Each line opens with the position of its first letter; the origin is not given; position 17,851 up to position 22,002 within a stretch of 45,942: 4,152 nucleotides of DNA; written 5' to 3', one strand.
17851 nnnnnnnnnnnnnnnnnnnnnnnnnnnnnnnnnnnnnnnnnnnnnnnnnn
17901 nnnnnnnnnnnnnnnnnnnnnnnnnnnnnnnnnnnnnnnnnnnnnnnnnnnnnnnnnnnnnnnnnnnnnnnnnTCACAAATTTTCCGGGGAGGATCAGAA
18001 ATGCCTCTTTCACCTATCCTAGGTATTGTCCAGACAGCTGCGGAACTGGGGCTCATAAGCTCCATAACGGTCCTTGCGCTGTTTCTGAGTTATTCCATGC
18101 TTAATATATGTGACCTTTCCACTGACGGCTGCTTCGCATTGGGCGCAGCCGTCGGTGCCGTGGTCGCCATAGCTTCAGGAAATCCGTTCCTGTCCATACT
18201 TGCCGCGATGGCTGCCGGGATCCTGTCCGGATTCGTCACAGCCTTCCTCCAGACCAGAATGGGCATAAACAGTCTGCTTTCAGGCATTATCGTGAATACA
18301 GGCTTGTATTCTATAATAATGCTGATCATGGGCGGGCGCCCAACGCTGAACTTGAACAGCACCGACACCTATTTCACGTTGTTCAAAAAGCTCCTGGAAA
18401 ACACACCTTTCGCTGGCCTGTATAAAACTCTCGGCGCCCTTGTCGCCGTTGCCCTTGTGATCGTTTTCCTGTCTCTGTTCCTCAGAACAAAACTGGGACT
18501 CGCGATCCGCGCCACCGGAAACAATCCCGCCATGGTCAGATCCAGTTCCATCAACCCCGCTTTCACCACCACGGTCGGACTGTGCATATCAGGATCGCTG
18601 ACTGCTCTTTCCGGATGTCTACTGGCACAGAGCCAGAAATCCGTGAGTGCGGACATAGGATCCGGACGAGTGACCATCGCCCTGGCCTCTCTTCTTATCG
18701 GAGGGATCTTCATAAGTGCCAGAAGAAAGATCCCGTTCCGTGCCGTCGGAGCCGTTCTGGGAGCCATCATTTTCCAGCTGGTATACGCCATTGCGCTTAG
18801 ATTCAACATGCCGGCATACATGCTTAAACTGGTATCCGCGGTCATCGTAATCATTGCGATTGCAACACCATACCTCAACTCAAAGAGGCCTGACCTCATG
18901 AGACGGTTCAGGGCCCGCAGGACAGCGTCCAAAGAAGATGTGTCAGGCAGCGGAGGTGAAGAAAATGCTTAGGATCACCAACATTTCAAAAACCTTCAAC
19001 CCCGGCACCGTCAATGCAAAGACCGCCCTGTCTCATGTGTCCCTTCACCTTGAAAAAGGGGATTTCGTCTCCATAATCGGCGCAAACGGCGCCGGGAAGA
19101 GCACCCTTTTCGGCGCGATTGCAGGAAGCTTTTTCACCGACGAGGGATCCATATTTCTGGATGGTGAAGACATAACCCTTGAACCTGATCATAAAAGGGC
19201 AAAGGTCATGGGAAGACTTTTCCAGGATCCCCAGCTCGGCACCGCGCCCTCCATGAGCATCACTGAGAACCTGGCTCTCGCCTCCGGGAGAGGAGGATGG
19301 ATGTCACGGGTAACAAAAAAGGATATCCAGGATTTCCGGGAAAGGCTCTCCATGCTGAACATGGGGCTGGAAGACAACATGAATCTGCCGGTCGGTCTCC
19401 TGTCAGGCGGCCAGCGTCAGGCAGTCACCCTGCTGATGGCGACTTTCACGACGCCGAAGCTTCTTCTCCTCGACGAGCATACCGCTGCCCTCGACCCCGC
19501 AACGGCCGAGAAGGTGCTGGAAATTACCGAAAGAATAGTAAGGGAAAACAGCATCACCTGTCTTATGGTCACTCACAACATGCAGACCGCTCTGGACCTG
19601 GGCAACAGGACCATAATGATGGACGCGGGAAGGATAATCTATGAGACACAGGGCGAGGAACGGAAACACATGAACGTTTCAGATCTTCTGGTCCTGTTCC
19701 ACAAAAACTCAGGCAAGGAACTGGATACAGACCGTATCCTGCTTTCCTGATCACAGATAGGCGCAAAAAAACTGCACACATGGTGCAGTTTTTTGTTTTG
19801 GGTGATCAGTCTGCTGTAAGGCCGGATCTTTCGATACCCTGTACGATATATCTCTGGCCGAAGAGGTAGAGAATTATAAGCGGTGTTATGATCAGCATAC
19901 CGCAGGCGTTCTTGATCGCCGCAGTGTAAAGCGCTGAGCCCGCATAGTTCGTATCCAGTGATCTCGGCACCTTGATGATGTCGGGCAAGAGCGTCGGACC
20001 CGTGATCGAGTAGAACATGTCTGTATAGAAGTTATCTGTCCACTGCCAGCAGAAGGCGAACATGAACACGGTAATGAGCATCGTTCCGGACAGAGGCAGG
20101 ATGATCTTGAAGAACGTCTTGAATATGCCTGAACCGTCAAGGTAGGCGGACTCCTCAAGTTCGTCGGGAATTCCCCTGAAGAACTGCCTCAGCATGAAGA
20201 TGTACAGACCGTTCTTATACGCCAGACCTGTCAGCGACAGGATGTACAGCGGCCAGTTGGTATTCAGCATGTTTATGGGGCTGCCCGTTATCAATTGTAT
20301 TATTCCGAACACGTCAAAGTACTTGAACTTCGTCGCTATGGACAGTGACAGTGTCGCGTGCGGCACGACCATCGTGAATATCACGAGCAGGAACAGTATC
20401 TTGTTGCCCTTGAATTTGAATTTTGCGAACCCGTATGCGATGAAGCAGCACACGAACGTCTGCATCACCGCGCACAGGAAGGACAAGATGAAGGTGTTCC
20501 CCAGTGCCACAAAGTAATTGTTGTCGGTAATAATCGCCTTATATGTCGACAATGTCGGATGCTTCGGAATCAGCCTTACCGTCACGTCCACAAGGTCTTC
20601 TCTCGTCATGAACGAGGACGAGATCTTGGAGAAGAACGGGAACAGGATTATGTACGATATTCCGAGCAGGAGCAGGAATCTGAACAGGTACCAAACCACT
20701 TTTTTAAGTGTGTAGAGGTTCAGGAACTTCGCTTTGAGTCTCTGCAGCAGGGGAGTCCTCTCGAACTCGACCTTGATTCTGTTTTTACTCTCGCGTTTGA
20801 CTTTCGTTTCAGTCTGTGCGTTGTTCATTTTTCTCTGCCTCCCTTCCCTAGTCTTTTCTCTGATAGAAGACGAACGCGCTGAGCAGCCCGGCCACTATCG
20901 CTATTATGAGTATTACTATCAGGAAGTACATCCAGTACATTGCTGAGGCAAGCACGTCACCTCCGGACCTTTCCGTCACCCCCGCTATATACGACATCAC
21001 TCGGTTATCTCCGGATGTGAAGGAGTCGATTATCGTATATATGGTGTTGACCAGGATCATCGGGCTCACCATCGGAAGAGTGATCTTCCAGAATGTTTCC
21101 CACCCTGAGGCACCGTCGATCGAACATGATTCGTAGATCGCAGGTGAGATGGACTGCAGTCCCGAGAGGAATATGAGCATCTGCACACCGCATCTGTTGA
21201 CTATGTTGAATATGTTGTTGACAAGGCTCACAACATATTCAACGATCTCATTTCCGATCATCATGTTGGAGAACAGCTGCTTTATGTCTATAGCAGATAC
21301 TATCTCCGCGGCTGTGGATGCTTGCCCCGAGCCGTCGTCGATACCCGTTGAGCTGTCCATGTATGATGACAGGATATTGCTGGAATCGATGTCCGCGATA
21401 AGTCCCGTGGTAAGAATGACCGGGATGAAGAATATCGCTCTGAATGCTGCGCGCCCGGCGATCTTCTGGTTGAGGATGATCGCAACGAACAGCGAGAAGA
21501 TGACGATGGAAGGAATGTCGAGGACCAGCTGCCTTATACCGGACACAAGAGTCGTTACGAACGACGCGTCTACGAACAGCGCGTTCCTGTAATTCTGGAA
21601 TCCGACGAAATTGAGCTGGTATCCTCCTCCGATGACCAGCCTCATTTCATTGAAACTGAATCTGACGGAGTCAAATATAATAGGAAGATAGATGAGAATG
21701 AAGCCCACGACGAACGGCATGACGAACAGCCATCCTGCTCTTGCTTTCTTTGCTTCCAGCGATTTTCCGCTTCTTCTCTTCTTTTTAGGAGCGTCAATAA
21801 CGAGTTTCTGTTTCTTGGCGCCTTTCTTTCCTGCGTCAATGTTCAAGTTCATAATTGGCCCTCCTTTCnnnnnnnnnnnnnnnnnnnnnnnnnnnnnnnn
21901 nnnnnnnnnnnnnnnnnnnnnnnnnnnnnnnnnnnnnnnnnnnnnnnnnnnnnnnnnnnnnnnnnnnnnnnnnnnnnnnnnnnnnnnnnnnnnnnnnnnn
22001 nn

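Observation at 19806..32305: Atypical 12-kb carbohydrate locus: one giant SBP, two distinct permease pairs, an NHL-propeller::Yip1 membrane protein and a ~1000-aa secreted DUF5696-like protein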

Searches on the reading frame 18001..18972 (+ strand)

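Call 10: search_protein_families(library=pfam, proteins=[window:18001-18972:+], max_evalue=0.001)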
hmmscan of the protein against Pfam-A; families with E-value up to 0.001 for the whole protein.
window:18001-18972:+ (323 aa): 1 family
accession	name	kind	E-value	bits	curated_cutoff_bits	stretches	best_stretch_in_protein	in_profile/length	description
PF02653.21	BPD_transp_2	-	4.3e-33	115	26.8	1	16-286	8-268/269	Branched-chain amino acid transport system / permease component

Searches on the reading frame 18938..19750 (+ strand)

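Call 10: search_protein_families(library=pfam, proteins=[window:18938-19750:+], max_evalue=0.001)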
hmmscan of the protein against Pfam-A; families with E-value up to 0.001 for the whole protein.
window:18938-19750:+ (270 aa): 6 families
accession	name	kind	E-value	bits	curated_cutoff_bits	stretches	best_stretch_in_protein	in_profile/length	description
PF00005.33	ABC_tran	-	5e-27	95.6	25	1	31-183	1-137/137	ABC transporter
PF13304.12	AAA_21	-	1.6e-11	45.2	27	2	145-216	228-301/304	AAA domain, putative AbiEii toxin, Type IV TA system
PF02463.25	SMC_N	-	4e-08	33.4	40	1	42-217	25-201/220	RecF/RecN/SMC N terminal domain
PF09818.15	ABC_ATPase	-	9.9e-05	21.9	23.2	0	156-235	159-253/283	P-loop domain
PF13555.12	AAA_29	-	0.00023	21.3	27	1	34-62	15-43/61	P-loop containing region of AAA domain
PF13476.12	AAA_23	-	0.00068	20.8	27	1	37-68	16-46/201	AAA domain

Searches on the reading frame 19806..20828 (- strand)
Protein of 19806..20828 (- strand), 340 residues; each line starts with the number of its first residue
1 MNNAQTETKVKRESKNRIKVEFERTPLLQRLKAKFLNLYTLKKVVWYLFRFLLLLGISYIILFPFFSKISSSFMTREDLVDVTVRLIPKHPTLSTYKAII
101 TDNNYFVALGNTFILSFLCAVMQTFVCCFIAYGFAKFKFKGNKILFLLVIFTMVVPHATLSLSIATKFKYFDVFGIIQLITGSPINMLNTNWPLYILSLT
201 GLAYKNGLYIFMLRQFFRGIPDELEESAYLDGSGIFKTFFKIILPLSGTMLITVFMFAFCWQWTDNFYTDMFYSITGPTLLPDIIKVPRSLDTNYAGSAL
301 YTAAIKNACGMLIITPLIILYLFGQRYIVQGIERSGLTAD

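Call 3: search_protein_families(library=pfam, proteins=[window:19806-20828:-], max_evalue=0.01)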
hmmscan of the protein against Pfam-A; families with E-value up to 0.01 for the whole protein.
window:19806-20828:- (340 aa): 1 family
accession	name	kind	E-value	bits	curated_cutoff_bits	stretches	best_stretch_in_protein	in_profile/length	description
PF00528.27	BPD_transp_1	-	6.9e-11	42.7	26.4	1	133-332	7-182/184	Binding-protein-dependent transport system inner membrane component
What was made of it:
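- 19806..20828 (-): P4: MalG/SugB-type ABC permease of the second pair (340 aa) with a Lys/Arg-rich cytoplasmic N-terminus. Pfam BPD_transp_1 E 7e-11 (call 3).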

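Call 5: search_protein_families(library=ncbifam, proteins=[window:19806-20828:-], max_evalue=0.01)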
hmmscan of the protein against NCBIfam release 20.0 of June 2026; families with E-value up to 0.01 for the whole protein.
window:19806-20828:- (340 aa): 15 families
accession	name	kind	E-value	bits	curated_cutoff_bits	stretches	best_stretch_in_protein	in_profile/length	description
NF008210.0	PRK10973.1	equivalog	6.1e-18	65.5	297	1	51-332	14-276/281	sn-glycerol-3-phosphate ABC transporter permease UgpE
NF008231.0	PRK10998.1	equivalog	7.7e-16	58.5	261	1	52-336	18-293/296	maltose ABC transporter permease MalG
NF040932.1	ABC_arch_GlcU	equivalog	1.7e-13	50.8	340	1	51-336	6-268/272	glucose ABC transporter permease GlcU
TIGR01581.1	Mo_ABC_porter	hypoth_equivalog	7.6e-12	45.2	210.3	1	92-259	6-168/225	ABC transporter permease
NF040839.1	tungstate_WtpB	equivalog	1.7e-10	41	340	1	92-259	29-190/251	tungstate ABC transporter permease WtpB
TIGR02139.1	permease_CysT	equivalog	3.8e-08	33.2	246.1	1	92-260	35-198/265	sulfate ABC transporter permease subunit CysT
NF008208.0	PRK10971.1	equivalog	1.5e-06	27.9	415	1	92-259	43-205/277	sulfate/thiosulfate ABC transporter permease CysT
NF007044.0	PRK09497.1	equivalog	8.8e-06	25.4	348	1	58-260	20-216/285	spermidine/putrescine ABC transporter permease PotB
TIGR02141.1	modB_ABC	equivalog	1.1e-05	25.2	182.6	1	113-260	4-146/208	molybdate ABC transporter permease subunit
NF007963.0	PRK10683.1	equivalog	4.1e-05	23.1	489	1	24-314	16-297/317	putrescine ABC transporter permease PotH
NF007047.0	PRK09500.1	equivalog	7.2e-05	22.5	326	1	92-262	43-196/257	spermidine/putrescine ABC transporter permease PotC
TIGR00969.1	3a0106s02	subfamily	0.00067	19.2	240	1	90-251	44-200/272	sulfate ABC transporter permease subunit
NF006939.0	PRK09421.1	equivalog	0.0014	18.1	262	1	113-260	16-159/230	molybdate ABC transporter permease subunit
TIGR02140.1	permease_CysW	equivalog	0.0052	16.3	329.1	0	92-245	32-180/261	sulfate ABC transporter permease subunit CysW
NF007889.0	PRK10592.1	equivalog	0.0077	15.9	476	0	92-310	48-254/281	putrescine ABC transporter permease PotI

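Call 75: search_solved_structures(query=window:19806-20828:-, max_evalue=0.01)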
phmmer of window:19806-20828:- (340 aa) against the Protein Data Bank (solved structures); distinct sequences matched with E-value up to 0.01: 10.
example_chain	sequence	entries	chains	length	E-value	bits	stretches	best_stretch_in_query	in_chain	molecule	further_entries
7cad_B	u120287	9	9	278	1.7e-17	67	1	56-333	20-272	ABC transporter, permease protein SugB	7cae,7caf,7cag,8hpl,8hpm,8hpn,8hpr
8ja7_B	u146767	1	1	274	2.7e-15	59.7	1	72-333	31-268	Trehalose transport system permease protein SugB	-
4tqu_N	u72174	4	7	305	1.8e-10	43.8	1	206-337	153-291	AlgM2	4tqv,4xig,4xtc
2r6g_G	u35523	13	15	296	3.3e-09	39.7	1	117-337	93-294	Maltose transport system permease protein malG | Maltose transporter subunit; membrane component of ABC superfamily | Binding-protein-dependent transport system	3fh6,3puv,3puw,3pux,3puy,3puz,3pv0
9bcr_I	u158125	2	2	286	1.9e-07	33.9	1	118-329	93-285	Maltose/maltodextrin transport system permease protein MalG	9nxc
3d31_C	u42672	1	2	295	4.6e-05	26.1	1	108-283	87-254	Sulfate/molybdate ABC transporter, permease protein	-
3fh6_F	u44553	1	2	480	0.0011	21.6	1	118-281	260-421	Maltose transport system permease protein malF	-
2r6g_F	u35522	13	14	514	0.0012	21.5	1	121-281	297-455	Maltose transport system permease protein malF | Maltose transporter subunit; membrane component of ABC superfamily | Maltose/maltodextrin transport system perm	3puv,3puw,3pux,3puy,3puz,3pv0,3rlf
9nxc_H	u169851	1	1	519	0.0012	21.4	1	121-281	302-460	Maltose/maltodextrin transport system permease protein MalF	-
2onk_C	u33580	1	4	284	0.01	18.4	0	99-281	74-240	Molybdate/tungstate ABC transporter, permease protein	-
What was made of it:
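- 19806..20828 (-): PDB sequence hits SugB 1.7e-17 and MalG 3e-9 (call 75).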

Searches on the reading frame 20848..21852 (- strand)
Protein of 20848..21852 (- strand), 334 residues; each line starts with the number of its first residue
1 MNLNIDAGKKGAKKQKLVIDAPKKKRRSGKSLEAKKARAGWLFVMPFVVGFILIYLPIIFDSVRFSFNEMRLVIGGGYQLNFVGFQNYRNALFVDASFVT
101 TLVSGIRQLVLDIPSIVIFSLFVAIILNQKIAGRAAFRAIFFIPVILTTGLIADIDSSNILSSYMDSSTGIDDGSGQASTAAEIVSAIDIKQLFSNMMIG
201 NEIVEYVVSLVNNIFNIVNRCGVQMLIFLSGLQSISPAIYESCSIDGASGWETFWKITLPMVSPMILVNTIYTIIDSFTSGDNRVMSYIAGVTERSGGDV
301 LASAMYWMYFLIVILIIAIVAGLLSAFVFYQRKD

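Call 3: search_protein_families(library=pfam, proteins=[window:20848-21852:-], max_evalue=0.01)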
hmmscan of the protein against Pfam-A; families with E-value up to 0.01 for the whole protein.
window:20848-21852:- (334 aa): 1 family
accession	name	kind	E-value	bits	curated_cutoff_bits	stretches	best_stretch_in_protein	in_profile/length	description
PF00528.27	BPD_transp_1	-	5.4e-08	33.2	26.4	1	225-330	69-175/184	Binding-protein-dependent transport system inner membrane component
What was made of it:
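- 20848..21852 (-): P3: MalF/SugA/AlgM1-type ABC permease of the second pair (334 aa). It has a Lys-rich N-terminus and a loop of about 90 aa between TM3 and TM4. Pfam BPD_transp_1 (call 3).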

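Call 5: search_protein_families(library=ncbifam, proteins=[window:20848-21852:-], max_evalue=0.01)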
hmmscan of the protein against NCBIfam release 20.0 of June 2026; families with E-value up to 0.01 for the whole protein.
window:20848-21852:- (334 aa): 8 families
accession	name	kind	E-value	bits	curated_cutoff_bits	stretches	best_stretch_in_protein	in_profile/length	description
NF007852.0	PRK10561.1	equivalog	2.4e-09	37.5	335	1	41-282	15-235/295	sn-glycerol-3-phosphate ABC transporter permease UgpA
NF040932.1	ABC_arch_GlcU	equivalog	2e-07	31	340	1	187-278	117-202/272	glucose ABC transporter permease GlcU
NF008232.0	PRK10999.1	equivalog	2.2e-05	23.4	392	1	225-265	390-432/520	maltose ABC transporter permease MalF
TIGR01581.1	Mo_ABC_porter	hypoth_equivalog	3.7e-05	23.3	210.3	1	228-275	122-169/225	ABC transporter permease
NF008231.0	PRK10998.1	equivalog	7.2e-05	22.5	261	1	217-279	166-228/296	maltose ABC transporter permease MalG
TIGR00969.1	3a0106s02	subfamily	0.001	18.6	240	1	233-273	167-207/272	sulfate ABC transporter permease subunit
NF040931.1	ABC_arch_GlcT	equivalog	0.0011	18.6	360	0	47-279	6-213/278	glucose ABC transporter permease GlcT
TIGR02141.1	modB_ABC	equivalog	0.0098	15.5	182.6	1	232-271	103-142/208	molybdate ABC transporter permease subunit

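Call 74: search_solved_structures(query=window:20848-21852:-, max_evalue=0.01)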
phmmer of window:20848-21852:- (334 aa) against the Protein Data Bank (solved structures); distinct sequences matched with E-value up to 0.01: 3.
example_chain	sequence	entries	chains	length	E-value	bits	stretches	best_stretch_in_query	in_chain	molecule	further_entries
4tqu_M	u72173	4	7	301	2e-10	43.8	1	216-328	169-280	AlgM1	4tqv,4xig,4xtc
7cad_A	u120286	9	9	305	2.8e-09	40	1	224-291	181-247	ABC sugar transporter, permease component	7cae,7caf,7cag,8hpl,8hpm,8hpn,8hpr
8ja7_A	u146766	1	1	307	2.5e-08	36.9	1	224-292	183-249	Trehalose transport system permease protein SugA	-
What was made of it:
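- On Type I ABC importer, CUT1 family: PDB sequence hits to SugAB, AlgM1M2 and MalG (calls 74, 75).
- Closest known: CUT1-family ABC importers. Same: The best PDB sequence hits are SugA/SugB, AlgM1/M2 and MalG (calls 74, 75).
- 20848..21852 (-): PDB sequence hits AlgM1 2e-10 and SugA (call 74).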
